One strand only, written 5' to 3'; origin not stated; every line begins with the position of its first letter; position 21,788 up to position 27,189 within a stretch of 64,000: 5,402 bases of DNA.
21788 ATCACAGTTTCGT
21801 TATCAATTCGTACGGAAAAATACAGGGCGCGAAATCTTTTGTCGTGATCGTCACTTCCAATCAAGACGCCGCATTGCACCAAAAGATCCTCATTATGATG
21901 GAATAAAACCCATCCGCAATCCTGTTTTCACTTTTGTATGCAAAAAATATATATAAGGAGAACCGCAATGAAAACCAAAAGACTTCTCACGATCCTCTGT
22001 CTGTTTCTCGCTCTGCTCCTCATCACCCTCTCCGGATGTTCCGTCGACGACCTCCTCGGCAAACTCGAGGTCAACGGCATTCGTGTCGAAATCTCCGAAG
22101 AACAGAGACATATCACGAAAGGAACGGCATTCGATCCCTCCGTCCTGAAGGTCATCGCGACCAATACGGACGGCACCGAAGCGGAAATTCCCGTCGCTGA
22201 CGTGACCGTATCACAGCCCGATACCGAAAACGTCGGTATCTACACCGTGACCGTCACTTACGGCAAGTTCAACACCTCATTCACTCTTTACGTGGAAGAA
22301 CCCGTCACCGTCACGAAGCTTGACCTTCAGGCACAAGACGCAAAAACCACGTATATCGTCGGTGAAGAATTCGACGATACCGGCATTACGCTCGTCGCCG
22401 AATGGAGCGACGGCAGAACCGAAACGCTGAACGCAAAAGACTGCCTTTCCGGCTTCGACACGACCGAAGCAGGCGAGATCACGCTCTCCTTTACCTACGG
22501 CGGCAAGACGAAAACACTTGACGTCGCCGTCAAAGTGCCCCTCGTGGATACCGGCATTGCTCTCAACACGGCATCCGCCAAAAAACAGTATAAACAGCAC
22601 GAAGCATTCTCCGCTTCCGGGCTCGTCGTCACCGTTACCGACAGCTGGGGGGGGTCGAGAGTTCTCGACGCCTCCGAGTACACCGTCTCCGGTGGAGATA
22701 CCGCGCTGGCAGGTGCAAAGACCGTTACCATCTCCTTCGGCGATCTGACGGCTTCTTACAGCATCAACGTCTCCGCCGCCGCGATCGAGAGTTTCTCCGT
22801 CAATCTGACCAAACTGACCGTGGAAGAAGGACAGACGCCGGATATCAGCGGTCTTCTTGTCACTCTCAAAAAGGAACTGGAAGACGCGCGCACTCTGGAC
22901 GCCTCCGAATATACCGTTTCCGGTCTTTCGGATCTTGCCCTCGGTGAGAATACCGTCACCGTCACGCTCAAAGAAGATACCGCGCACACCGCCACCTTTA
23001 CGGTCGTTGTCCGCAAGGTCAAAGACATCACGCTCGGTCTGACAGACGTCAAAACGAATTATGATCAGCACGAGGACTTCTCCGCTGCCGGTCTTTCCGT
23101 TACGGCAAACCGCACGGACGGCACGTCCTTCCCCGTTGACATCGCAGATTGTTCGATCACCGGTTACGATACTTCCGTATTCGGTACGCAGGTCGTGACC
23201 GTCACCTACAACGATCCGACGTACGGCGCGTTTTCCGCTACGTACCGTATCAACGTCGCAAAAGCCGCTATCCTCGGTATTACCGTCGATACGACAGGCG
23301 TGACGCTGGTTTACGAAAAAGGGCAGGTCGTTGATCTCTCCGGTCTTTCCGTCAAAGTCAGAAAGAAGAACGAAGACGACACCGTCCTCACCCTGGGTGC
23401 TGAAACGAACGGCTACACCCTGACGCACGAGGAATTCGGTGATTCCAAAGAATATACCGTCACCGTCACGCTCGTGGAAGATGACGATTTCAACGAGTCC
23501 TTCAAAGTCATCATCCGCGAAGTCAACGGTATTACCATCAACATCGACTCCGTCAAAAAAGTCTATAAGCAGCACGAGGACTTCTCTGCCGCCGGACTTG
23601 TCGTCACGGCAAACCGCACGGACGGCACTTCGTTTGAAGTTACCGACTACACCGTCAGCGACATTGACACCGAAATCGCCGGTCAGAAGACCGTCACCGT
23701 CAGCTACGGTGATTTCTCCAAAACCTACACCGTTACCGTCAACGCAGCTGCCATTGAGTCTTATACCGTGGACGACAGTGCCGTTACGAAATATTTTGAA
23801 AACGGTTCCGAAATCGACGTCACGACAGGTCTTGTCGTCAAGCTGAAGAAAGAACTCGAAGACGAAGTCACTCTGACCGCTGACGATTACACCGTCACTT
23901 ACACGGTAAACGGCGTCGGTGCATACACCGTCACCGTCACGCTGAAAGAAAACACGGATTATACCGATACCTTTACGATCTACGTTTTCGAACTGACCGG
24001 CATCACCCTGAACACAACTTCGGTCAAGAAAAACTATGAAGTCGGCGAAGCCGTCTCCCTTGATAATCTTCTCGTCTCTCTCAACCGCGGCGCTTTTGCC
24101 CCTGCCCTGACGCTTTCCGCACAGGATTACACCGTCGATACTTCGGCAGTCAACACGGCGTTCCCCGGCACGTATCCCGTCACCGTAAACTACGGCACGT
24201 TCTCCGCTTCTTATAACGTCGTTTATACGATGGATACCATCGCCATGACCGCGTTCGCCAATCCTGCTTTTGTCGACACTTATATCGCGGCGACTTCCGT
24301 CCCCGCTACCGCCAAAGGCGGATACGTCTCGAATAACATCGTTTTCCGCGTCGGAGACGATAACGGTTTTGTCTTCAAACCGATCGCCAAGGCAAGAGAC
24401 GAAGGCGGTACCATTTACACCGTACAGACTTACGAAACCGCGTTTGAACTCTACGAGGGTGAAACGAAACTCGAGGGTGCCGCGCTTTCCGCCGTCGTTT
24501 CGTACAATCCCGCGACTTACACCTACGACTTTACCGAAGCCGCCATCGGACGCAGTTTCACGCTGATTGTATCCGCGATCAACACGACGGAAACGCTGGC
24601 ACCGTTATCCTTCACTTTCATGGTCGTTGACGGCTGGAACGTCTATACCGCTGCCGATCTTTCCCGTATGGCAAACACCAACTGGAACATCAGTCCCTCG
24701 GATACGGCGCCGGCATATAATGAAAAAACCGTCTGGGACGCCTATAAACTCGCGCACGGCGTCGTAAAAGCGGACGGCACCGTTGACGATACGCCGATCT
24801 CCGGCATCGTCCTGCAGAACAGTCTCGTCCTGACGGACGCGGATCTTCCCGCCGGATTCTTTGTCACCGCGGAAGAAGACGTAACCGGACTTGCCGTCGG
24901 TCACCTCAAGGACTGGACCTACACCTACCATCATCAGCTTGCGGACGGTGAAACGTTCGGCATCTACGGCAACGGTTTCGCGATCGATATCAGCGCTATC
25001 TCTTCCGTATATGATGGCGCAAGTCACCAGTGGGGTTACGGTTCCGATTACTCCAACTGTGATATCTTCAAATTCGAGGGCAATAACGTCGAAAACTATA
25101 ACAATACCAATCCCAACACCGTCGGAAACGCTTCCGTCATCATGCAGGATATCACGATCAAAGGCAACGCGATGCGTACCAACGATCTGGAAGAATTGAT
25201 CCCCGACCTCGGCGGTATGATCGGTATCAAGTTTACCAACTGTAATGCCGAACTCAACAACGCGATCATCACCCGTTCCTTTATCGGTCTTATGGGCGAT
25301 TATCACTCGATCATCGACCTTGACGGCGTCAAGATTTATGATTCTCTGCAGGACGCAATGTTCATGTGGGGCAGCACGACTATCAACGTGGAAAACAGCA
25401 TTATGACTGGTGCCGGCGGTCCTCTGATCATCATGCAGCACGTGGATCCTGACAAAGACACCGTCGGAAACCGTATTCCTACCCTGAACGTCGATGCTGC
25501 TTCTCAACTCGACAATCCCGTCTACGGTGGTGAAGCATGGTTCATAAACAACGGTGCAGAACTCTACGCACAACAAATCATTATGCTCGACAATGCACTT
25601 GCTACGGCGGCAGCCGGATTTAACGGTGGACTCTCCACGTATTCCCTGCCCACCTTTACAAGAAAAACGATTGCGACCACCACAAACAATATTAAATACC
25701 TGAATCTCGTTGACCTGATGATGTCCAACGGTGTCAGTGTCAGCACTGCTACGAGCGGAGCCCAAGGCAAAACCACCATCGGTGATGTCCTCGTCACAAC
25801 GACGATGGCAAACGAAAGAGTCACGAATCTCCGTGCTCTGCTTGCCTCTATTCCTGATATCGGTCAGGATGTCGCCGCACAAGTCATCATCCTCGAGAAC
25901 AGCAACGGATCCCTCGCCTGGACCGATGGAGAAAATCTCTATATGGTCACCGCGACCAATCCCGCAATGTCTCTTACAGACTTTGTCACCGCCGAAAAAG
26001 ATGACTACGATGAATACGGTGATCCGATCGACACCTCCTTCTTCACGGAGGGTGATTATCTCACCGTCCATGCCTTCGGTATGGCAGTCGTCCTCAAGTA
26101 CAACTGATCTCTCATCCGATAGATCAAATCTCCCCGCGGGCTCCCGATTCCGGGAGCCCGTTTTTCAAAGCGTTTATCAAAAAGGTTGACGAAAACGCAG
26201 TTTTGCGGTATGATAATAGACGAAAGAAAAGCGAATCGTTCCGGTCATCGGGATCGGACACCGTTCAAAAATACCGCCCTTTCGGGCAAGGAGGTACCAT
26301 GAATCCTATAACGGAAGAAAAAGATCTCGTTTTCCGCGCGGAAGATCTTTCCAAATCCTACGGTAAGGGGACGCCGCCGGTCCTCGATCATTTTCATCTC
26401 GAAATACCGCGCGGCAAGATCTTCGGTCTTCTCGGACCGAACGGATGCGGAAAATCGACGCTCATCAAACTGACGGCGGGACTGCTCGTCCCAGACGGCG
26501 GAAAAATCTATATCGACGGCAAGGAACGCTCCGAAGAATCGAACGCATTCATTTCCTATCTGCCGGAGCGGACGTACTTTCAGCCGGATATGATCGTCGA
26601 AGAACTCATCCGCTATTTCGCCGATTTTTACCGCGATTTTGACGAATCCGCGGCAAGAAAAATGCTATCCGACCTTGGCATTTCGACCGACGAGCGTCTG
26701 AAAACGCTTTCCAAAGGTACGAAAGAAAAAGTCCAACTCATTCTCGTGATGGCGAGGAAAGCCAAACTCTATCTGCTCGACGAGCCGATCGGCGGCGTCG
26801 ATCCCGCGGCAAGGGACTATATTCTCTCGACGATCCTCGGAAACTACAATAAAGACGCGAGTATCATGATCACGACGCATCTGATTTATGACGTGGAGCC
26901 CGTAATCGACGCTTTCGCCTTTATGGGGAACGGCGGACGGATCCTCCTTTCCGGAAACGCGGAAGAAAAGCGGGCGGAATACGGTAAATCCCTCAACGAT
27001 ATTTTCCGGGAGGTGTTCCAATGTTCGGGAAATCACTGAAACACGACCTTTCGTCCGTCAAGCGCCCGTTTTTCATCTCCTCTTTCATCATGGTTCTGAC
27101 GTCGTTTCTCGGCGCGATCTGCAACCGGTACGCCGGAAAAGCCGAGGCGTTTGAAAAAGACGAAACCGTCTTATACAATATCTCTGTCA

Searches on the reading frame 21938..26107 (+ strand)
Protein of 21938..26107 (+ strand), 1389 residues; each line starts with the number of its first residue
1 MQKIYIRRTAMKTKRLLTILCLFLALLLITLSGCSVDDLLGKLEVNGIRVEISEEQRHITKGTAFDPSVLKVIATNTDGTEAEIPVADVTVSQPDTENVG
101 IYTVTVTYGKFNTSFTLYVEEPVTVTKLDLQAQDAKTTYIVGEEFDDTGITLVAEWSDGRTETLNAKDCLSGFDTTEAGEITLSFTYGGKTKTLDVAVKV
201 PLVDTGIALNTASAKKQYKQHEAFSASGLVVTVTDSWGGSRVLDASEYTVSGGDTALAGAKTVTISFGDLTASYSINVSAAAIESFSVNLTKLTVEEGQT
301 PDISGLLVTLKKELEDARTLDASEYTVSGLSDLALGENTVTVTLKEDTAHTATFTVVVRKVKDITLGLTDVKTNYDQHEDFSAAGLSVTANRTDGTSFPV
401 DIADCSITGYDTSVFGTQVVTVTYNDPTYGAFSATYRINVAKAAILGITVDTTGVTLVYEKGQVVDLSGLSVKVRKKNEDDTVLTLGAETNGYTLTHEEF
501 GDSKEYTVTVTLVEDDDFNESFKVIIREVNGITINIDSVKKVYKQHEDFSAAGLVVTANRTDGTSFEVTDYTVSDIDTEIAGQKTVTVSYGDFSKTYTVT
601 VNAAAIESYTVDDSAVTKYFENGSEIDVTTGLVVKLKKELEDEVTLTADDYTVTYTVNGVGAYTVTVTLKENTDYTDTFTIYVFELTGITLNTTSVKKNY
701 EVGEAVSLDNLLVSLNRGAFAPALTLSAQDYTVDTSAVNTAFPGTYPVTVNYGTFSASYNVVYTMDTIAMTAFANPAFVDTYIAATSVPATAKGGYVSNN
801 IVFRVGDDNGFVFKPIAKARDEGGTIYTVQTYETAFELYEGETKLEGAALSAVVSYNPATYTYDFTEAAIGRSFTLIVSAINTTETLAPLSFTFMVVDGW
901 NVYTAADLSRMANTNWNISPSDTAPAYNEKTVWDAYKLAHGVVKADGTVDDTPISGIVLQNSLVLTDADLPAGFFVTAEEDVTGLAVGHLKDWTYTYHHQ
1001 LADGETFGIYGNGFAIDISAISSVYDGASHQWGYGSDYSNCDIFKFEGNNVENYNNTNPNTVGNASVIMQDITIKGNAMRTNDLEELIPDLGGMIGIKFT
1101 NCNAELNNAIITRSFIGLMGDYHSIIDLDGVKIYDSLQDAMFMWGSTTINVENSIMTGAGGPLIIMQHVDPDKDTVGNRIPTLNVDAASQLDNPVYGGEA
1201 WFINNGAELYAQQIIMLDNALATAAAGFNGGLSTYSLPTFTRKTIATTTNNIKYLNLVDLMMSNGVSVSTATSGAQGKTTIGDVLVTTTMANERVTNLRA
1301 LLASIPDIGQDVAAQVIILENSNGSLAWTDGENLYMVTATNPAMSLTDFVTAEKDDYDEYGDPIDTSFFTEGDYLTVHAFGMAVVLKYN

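Call 12: search_protein_families(library=pfam, proteins=[window:21938-26107:+], max_evalue=0.01)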
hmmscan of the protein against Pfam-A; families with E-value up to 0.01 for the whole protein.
window:21938-26107:+ (1389 aa): 1 family
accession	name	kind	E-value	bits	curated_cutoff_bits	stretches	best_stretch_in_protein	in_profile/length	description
PF07523.18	Big_3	-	1e-53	179.9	21.2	7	133-198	2-68/68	Bacterial Ig-like domain (group 3)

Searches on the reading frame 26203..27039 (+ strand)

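Call 13: search_protein_families(library=pfam, proteins=[window:26203-27039:+], max_evalue=0.01)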
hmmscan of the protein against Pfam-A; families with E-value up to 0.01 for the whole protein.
window:26203-27039:+ (278 aa): 6 families
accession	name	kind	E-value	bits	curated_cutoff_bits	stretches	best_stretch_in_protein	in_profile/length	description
PF00005.33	ABC_tran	-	2.2e-26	93.5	25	1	61-196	1-136/137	ABC transporter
PF13304.12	AAA_21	-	2.7e-10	41.3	27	1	165-226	234-298/304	AAA domain, putative AbiEii toxin, Type IV TA system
PF02463.25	SMC_N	-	0.00034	20.5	40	0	149-226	121-197/220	RecF/RecN/SMC N terminal domain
PF13555.12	AAA_29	-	0.0016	18.5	27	1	68-99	19-50/61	P-loop containing region of AAA domain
PF03215.21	Rad17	-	0.0075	16.7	23.8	0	65-98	39-72/186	Rad17 P-loop domain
PF07728.20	AAA_5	-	0.0086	16.5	22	0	76-134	4-63/139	AAA domain (dynein-related subfamily)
